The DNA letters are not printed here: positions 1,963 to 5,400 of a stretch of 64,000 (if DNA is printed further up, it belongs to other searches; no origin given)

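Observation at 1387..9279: Near-perfect 3.9-kb head-to-tail duplication of a secreted-protein / T9SS-cargo module directly behind rnfE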

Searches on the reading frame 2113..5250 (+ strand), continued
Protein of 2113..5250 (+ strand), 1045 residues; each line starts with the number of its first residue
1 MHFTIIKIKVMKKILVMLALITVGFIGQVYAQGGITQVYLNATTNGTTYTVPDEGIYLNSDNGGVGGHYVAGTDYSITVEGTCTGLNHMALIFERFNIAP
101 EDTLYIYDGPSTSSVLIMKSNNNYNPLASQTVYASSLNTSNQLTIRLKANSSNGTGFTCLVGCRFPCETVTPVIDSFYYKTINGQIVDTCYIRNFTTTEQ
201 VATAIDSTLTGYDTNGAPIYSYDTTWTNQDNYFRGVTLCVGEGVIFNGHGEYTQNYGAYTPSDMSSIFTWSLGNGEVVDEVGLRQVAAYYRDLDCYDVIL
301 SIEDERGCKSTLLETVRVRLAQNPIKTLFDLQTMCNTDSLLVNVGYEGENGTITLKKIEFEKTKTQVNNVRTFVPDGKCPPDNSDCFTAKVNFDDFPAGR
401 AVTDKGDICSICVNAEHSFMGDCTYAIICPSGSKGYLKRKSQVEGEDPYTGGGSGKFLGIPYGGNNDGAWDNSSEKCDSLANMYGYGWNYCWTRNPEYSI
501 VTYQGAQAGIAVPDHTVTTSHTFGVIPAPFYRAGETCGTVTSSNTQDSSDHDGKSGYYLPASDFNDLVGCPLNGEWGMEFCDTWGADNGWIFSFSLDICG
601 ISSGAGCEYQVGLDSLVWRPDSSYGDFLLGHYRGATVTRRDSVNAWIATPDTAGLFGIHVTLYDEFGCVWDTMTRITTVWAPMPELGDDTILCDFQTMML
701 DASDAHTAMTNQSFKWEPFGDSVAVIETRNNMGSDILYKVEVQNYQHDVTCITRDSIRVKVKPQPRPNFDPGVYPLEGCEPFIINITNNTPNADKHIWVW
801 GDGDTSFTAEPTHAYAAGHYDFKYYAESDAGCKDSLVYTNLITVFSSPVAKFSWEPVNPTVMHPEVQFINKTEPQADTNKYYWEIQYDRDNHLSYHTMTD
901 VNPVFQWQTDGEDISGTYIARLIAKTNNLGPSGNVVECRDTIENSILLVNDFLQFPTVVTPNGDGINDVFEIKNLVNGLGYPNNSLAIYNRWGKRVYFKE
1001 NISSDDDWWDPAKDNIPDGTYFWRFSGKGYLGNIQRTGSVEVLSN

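Call 28: search_solved_structures(query=window:2113-5250:+, max_evalue=0.1)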
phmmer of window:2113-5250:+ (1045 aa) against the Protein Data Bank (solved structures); distinct sequences matched with E-value up to 0.1: 1.
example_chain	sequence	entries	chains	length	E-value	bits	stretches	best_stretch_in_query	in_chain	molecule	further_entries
2kzw_A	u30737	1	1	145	0.035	15.1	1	776-823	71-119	Uncharacterized protein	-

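Call 30: find_encoding_contigs(protein=P0132, flank=10000, max_places=10)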
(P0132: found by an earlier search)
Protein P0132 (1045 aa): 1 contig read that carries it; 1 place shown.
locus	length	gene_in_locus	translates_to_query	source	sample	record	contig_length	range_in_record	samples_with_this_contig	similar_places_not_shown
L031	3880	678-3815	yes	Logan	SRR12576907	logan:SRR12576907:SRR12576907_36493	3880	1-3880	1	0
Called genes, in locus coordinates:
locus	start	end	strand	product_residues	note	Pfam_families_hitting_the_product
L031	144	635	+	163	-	-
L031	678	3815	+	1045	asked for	PF18911:PKD_4 (faint), PF13585:CHU_C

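Call 31: find_encoding_contigs(protein=P0130, flank=10000, max_places=10)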
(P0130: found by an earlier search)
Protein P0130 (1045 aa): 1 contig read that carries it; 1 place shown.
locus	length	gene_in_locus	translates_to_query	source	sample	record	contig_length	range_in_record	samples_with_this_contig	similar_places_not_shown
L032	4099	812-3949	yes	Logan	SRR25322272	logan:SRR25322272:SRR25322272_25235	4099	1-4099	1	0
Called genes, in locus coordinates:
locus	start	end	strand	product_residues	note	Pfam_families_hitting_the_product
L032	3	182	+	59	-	?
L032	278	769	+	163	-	-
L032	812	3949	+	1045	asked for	PF18911:PKD_4 (faint), PF13585:CHU_C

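Call 33: find_related_loci(query=window:2113-5250:+, collection=metagenome_contigs, flank=10000)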
Query window:2113-5250:+ (1045 aa) in metagenome_contigs; peptide patterns used: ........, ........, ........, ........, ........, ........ (x = any residue, [..] = any of these).
49 stretches matched a pattern; 9 encode a relative of the query (tblastn E <= 1e-3); 9 distinct loci.
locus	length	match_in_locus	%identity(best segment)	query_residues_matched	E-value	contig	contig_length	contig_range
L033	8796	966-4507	55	4-1043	0e+0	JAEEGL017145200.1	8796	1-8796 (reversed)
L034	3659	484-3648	52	8-1043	0e+0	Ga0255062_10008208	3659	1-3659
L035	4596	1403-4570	52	7-1044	0e+0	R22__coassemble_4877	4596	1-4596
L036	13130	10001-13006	54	67-1044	0e+0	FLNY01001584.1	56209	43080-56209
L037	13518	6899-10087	53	8-1043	0e+0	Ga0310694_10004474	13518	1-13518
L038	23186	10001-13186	52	1-1043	0e+0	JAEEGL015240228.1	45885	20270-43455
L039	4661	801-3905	51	5-1043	0e+0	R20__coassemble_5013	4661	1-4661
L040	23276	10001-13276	42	3-1043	0e+0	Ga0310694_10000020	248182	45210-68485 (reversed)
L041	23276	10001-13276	42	3-1043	0e+0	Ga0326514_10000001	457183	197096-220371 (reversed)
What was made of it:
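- Tried and rejected: Protein scan of JGI contigs: it gave only relatives at 55% identity or less (call 33).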

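Call 70: predict_structure(alignment_id=A2)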
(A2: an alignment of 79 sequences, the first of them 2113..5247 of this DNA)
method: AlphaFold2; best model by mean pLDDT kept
length: 1045 residues; sequences in the alignment: 79
mean_pLDDT: 85.9   pTM: 0.49
mean pLDDT of the five models: 85.9, 85.0, 84.5, 83.4, 83.0
residues with pLDDT >= 90: 457; 70-90: 507; 50-70: 62; < 50: 19
segments of 3 or more residues with pLDDT < 50: 1-12, 27-33
pLDDT, mean of each block of 10 residues (from residue 1): 34 56 52 74 93 91 71 94 89 91 95 94 87 88 94 85 90 96 92 84 67 79 70 91 95 85 93 86 93 87 88 89 83 91 73 73 82 83 83 75 86 93 93 93 91 90 88 82 92 91 90 89 90 89 90 93 90 90 86 90 65 88 70 86 89 90 90 91 90 87 90 92 91 88 92 92 86 88 89 90 90 91 89 88 88 87 89 84 90 87 87 84 89 87 87 83 77 79 89 91 88 85 88 84 77
secondary structure, 60 per line:
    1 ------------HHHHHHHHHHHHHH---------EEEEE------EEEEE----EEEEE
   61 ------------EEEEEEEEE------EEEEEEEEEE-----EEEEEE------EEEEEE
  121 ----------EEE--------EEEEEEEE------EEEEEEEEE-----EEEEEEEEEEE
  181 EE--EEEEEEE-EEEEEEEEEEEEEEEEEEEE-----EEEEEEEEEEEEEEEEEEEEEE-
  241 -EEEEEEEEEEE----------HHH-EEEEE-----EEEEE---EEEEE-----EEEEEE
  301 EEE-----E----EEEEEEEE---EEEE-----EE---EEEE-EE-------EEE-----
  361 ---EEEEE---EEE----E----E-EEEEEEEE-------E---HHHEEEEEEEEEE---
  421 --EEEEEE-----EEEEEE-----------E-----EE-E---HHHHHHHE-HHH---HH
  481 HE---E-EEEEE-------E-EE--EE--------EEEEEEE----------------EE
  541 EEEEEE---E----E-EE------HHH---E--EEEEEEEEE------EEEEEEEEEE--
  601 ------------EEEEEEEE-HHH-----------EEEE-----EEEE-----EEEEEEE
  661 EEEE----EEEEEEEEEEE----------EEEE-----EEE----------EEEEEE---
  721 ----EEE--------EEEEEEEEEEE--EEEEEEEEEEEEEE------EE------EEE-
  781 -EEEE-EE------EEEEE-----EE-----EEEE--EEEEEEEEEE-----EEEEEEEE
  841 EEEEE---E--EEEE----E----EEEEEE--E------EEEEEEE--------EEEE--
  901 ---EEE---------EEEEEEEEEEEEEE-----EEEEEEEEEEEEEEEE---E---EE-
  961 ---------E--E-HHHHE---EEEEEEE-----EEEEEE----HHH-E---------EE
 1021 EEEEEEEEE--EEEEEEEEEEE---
elements in order (helices of 4 or more, strands of 3 or more residues): H13-26 E36-40 E47-51 E56-60 E73-81 E88-97 E103-108 E115-120 E131-133 E142-149 E156-164 E170-182 E185-191 E193-212 E218-239 E242-252 E267-271 E277-281 E285-289 E295-303 E314-321 E325-328 E339-342 E353-355 E364-368 E372-374 E386-393 E408-417 E423-428 E434-439 H464-470 E488-492 E516-522 E539-546 E574-582 E589-598 E613-620 E636-639 E645-648 E654-664 E669-679 E690-693 E699-701 E712-717 E725-727 E736-746 E749-762 E777-779 E782-785 E795-799 E812-815 E818-827 E833-845 E852-855 E865-870 E880-886 E895-898 E904-906 E916-929 E935-950 H975-978 E983-989 E995-1000 E1019-1029 E1032-1042
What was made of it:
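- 2113..5250 (+): T9SS type-B cargo, copy 1 (1,045 aa): a string of all-beta Ig/PKD-like domains plus a CHU_C C-terminal domain. AF2 model with pLDDT 85.9, all beta (call 70).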

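Call 73: fold_search(model_id=the predicted structure, library=pdb)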
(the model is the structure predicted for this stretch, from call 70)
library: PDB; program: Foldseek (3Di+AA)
matches with E <= 10: 1509; with E <= 0.001: 363
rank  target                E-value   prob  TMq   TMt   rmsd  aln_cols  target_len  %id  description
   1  9flw_A                7.7e-15  1.00  0.18  0.32  27.5       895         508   10  CryoEM structure of the fragment-6 (3571-4078) in the grappling hook protein A (GhpA) in the bacterium Aureispira sp.  (released 2024-10-16)
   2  9flv_A                4.3e-14  1.00  0.18  0.37  12.8       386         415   17  CryoEM structure of the fragment-5 (2393-2807) in the grappling hook protein A (GhpA) in the bacterium Aureispira sp.  (released 2024-10-16)
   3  9flu_A                1.1e-13  1.00  0.17  0.44  12.9       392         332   15  CryoEM structure of the fragment-1 (3402-3733) in the grappling hook protein A (GhpA) in the bacterium Aureispira sp.  (released 2024-10-16)
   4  9g8b_A                3.1e-13  1.00  0.17  0.43  12.9       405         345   14  CryoEM structure of the fragment-2 (2892-3236) in the grappling hook protein A (GhpA) in the bacterium Aureispira sp.  (released 2024-10-16)
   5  7r5k_10               3.1e-12  1.00  0.12  0.08  43.0      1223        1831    9  Human nuclear pore complex (constricted) (released 2022-06-22)
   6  5t9t_B                6.3e-11  1.00  0.12  0.20  19.6       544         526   11  Protocadherin Gamma B2 extracellular cadherin domains 1-5 (released 2016-10-19)
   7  9ijj_C                9.2e-11  1.00  0.10  0.10  30.7      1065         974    8  In situ structure of the central apparatus in mouse sperm axoneme. (released 2025-06-04)
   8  4pbx                  1.3e-10  1.00  0.12  0.19  23.0       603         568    9  Crystal structure of the six N-terminal domains of human receptor protein tyrosine phosphatase sigma (released 2014-11-12)
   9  9ijj_h                1.3e-10  1.00  0.10  0.08  47.5      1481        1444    8  In situ structure of the central apparatus in mouse sperm axoneme. (released 2025-06-04)
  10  5erd_A                1.6e-10  1.00  0.13  0.20  17.6       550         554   10  Crystal structure of human Desmoglein-2 ectodomain (released 2016-06-22)
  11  9fx3_A                1.6e-10  1.00  0.11  0.10  74.3      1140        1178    7  Structure of active human CD109 (released 2025-03-19)
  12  9ijj_4G               1.6e-10  1.00  0.12  0.05  78.3      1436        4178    8  In situ structure of the central apparatus in mouse sperm axoneme. (released 2025-06-04)
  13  8wa2_C                1.7e-10  1.00  0.10  0.08  53.6      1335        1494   10  cryo-EM structure of native mastigonemes isolated from Chlamydomonas reinhardtii at 3.0 angstrom resolution (released 2024-04-10)
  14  8d82_A                2.8e-10  1.00  0.15  0.23  20.7       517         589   12  Cryo-EM structure of human IL-6 signaling complex in detergent: model containing full extracellular domains (released 2023-03-29)
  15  9fx2                  4.9e-10  1.00  0.10  0.09  74.0      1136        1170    7  Structure of methylamine activated CD109 (released 2025-03-19)
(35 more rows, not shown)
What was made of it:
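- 2113..5250 (+): Best structural matches are GhpA fragments and cadherin/Ig ectodomains (call 73).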

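Call 76: find_encoding_contigs(protein=P0131, flank=5000, max_places=5)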
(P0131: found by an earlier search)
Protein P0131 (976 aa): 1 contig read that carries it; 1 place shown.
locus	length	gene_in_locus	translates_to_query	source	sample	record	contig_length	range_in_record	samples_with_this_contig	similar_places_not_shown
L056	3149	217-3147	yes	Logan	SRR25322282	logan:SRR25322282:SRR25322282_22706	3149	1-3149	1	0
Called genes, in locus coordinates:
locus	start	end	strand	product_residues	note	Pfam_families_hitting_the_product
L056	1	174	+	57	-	?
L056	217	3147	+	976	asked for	PF18911:PKD_4 (faint)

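Call 77: find_encoding_contigs(protein=P0133, flank=5000, max_places=5)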
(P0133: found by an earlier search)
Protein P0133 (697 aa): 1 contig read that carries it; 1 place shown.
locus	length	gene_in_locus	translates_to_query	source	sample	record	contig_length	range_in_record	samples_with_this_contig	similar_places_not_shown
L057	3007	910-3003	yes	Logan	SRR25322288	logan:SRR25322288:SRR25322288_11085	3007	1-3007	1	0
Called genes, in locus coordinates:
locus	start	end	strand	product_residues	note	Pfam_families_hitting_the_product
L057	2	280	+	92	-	?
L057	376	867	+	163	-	-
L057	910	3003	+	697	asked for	-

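Call 78: find_encoding_contigs(protein=P0002, flank=6000, max_places=4)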
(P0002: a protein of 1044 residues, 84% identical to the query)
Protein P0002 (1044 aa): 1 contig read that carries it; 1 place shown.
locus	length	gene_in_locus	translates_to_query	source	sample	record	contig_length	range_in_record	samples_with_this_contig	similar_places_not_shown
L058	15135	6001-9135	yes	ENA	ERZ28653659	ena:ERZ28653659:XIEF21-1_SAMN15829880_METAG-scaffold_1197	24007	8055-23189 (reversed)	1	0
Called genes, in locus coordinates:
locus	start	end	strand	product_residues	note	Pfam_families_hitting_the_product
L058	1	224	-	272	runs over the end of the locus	PF00582:Usp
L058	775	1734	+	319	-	PF04060:FeS, PF12838:Fer4_7, PF13187:Fer4_9 (weak), PF14697:Fer4_21 (weak), PF00037:Fer4, PF12797:Fer4_2 (weak), PF12838:Fer4_7, PF13187:Fer4_9, +12 more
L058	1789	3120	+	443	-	PF13375:RnfC_N, PF01512:Complex1_51K, PF13534:Fer4_17 (faint), PF12797:Fer4_2 (faint), PF12838:Fer4_7 (weak), PF13237:Fer4_10 (faint)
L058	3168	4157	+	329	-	PF03116:NQR2_RnfD_RnfE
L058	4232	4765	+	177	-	PF04205:FMN_bind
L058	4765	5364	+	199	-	PF02508:Rnf-Nqr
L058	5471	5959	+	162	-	-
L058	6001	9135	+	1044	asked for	PF18911:PKD_4 (faint), PF13585:CHU_C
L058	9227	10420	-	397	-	PF00275:EPSP_synthase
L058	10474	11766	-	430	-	PF00158:Sigma54_activat, PF14532:Sigma54_activ_2, PF07728:AAA_5 (weak), PF25601:AAA_lid_14, PF02954:HTH_8, PF18024:HTH_50 (faint)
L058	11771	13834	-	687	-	PF01807:Zn_ribbon_DnaG, PF08275:DNAG_N, PF01751:Toprim, PF13155:Toprim_2, PF13362:Toprim_3, PF13662:Toprim_4, PF28534:DUF8430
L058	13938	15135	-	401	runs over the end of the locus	PF03315:SDH_beta, PF03313:SDH_alpha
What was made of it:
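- The sister species contig L058 has one copy (call 78).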
